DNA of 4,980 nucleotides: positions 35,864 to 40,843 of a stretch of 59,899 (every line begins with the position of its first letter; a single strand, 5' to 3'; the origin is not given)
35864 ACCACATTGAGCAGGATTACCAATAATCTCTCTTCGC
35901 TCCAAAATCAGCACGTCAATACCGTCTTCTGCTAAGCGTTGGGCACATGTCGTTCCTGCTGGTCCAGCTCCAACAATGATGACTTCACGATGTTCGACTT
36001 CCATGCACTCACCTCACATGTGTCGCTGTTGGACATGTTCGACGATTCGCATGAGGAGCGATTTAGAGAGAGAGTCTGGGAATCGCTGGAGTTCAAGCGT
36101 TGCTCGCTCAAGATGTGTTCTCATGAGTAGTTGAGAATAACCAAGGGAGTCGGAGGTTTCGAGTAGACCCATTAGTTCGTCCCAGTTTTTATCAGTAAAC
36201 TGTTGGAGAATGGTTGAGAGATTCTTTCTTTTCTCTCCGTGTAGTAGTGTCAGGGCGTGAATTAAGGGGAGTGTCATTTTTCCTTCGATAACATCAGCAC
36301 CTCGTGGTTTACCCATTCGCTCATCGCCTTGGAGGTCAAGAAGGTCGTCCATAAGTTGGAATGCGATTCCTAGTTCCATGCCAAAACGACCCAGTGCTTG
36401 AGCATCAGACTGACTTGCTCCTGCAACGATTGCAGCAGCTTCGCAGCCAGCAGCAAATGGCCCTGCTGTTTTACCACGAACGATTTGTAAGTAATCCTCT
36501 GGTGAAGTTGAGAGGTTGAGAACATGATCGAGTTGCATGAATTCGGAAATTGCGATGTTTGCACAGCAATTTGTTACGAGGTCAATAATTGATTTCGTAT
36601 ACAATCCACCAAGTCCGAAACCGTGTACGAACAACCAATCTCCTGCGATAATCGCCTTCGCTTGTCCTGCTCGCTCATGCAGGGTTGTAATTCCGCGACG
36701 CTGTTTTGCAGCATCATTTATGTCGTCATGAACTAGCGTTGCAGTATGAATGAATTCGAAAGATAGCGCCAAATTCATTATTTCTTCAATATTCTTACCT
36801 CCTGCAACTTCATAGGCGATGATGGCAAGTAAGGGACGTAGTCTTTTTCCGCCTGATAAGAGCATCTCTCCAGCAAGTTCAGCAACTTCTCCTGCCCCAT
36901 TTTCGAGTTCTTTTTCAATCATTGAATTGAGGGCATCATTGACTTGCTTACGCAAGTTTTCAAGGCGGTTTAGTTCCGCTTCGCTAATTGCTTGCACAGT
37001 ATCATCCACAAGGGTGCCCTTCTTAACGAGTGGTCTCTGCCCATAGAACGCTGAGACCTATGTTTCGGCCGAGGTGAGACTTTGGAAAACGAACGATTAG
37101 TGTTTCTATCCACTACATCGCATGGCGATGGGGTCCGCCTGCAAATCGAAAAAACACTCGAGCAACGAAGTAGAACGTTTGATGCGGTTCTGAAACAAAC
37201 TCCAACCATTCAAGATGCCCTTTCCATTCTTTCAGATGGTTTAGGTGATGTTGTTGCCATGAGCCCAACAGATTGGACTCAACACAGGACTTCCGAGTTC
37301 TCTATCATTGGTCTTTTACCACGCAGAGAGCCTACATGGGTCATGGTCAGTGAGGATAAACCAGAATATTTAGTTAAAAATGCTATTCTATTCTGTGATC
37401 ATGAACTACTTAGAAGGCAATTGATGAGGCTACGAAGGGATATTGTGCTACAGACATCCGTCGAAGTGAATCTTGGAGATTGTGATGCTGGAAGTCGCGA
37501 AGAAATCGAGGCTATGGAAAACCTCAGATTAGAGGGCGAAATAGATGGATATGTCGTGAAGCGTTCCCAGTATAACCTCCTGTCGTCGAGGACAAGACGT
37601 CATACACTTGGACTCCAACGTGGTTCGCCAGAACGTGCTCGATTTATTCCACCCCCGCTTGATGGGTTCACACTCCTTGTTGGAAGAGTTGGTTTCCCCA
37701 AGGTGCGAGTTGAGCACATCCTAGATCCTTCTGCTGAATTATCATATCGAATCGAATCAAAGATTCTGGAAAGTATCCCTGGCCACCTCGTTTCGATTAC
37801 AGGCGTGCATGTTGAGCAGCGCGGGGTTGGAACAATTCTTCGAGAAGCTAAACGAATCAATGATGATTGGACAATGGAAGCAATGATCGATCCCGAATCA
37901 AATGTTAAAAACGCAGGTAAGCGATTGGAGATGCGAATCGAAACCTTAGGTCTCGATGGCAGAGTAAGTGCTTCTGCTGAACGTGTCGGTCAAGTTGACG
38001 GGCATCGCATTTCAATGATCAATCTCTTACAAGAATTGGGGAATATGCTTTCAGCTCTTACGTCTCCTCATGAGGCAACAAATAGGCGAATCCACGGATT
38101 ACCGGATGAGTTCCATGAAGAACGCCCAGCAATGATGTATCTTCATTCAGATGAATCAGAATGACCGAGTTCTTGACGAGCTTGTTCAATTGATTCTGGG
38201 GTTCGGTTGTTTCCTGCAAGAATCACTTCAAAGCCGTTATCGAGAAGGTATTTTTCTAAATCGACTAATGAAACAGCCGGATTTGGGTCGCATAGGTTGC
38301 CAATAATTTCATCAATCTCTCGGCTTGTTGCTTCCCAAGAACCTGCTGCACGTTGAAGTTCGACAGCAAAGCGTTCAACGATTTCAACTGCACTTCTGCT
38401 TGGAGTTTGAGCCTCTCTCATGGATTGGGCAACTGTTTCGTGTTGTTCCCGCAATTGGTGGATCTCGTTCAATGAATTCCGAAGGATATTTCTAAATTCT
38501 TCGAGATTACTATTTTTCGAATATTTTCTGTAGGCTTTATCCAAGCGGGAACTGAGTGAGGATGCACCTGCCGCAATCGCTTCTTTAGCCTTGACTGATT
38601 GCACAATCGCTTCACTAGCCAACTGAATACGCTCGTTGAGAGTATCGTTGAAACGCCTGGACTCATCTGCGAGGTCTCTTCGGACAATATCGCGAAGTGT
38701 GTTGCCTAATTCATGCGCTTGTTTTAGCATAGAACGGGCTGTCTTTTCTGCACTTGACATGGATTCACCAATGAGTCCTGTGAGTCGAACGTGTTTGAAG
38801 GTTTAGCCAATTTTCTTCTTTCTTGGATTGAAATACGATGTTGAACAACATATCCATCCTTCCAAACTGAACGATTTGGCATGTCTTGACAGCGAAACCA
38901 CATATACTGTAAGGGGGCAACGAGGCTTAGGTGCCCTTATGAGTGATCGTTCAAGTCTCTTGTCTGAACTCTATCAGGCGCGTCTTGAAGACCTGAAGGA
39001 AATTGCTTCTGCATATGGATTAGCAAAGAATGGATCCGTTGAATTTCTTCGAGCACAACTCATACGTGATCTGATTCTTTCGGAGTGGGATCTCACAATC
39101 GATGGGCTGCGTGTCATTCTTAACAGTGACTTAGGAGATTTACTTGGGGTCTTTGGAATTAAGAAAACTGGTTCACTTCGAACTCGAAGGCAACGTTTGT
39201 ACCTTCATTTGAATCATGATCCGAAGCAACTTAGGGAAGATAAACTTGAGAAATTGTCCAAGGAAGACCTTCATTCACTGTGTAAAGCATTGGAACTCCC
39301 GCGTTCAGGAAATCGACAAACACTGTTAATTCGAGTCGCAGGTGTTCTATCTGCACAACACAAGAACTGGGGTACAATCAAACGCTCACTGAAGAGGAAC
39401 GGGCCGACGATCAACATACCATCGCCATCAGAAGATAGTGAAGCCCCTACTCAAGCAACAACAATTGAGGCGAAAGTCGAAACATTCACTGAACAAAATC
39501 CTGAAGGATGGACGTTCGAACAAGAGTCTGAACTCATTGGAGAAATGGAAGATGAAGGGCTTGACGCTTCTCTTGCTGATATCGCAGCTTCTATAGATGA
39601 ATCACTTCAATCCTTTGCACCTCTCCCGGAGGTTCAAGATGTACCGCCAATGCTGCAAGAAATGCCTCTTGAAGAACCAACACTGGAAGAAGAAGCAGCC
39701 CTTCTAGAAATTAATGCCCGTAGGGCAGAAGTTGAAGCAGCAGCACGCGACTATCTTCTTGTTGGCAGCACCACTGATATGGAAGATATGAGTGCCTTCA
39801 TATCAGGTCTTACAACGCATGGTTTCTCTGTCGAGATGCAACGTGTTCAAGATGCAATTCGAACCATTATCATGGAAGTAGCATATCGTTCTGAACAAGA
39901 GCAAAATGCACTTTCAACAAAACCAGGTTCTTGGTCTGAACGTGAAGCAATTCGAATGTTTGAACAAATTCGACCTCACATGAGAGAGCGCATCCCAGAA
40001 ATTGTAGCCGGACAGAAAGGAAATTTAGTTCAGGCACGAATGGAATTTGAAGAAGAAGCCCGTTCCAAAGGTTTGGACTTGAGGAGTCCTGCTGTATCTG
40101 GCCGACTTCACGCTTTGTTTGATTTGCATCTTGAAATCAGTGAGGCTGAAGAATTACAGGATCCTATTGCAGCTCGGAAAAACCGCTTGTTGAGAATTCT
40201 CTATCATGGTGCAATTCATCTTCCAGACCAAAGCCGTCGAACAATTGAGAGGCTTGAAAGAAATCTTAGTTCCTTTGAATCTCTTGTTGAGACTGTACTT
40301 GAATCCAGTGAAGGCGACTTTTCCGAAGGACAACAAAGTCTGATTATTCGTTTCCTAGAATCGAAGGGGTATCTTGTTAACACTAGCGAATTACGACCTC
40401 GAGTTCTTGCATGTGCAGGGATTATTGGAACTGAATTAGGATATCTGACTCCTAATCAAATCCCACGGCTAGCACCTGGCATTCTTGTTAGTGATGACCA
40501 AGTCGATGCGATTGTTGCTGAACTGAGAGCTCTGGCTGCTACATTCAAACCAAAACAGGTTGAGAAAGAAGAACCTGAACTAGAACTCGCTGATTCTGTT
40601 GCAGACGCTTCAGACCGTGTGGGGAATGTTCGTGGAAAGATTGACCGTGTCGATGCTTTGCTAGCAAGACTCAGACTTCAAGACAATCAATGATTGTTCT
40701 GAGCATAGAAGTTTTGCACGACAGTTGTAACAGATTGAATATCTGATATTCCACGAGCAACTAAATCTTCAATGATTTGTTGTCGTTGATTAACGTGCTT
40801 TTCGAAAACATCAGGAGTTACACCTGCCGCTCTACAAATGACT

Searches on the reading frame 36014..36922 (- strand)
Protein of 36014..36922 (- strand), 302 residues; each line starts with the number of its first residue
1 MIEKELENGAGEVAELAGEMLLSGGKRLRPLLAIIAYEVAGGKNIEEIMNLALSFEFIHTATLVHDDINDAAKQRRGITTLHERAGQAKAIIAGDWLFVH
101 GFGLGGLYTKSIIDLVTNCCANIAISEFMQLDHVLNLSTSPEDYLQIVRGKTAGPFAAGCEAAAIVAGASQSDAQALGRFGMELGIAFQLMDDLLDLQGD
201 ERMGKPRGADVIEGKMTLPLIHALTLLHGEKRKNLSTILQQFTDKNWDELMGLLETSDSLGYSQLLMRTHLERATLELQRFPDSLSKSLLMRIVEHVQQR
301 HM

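Call 18: search_protein_families(library=pfam, proteins=[window:36014-36922:-], max_evalue=0.001)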
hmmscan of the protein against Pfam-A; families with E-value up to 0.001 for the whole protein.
window:36014-36922:- (302 aa): 1 family
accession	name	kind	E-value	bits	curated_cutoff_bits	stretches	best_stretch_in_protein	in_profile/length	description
PF00348.22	polyprenyl_synt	-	2.3e-61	207.7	27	1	17-243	8-238/251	Polyprenyl synthetase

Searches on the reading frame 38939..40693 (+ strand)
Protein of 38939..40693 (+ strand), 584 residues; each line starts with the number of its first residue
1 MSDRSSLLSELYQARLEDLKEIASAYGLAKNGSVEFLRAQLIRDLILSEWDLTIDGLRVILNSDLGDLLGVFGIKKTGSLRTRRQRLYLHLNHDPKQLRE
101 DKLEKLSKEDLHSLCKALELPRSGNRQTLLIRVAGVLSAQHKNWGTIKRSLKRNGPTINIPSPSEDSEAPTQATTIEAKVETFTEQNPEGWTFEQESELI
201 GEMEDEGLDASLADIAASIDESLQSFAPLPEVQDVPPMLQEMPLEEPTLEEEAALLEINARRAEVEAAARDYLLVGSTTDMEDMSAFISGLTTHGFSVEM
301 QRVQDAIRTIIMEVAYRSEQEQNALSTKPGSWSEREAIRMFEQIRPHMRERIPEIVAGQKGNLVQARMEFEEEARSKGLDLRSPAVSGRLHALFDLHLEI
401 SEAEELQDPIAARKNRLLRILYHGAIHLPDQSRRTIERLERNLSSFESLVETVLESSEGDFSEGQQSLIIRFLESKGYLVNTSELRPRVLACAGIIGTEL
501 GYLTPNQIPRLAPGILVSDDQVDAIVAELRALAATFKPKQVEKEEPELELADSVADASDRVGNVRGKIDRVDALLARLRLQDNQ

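Call 18: search_protein_families(library=pfam, proteins=[window:38939-40693:+], max_evalue=0.001)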
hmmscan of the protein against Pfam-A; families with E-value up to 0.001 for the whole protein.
window:38939-40693:+ (584 aa): 2 families
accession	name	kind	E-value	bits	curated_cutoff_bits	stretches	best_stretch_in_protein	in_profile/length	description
PF18953.6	SAP_new25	-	2.7e-05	24.1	26.3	0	108-138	10-40/51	SAP domain-containing new25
PF02037.33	SAP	-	0.00024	21.1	23.9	0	103-130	2-29/37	SAP domain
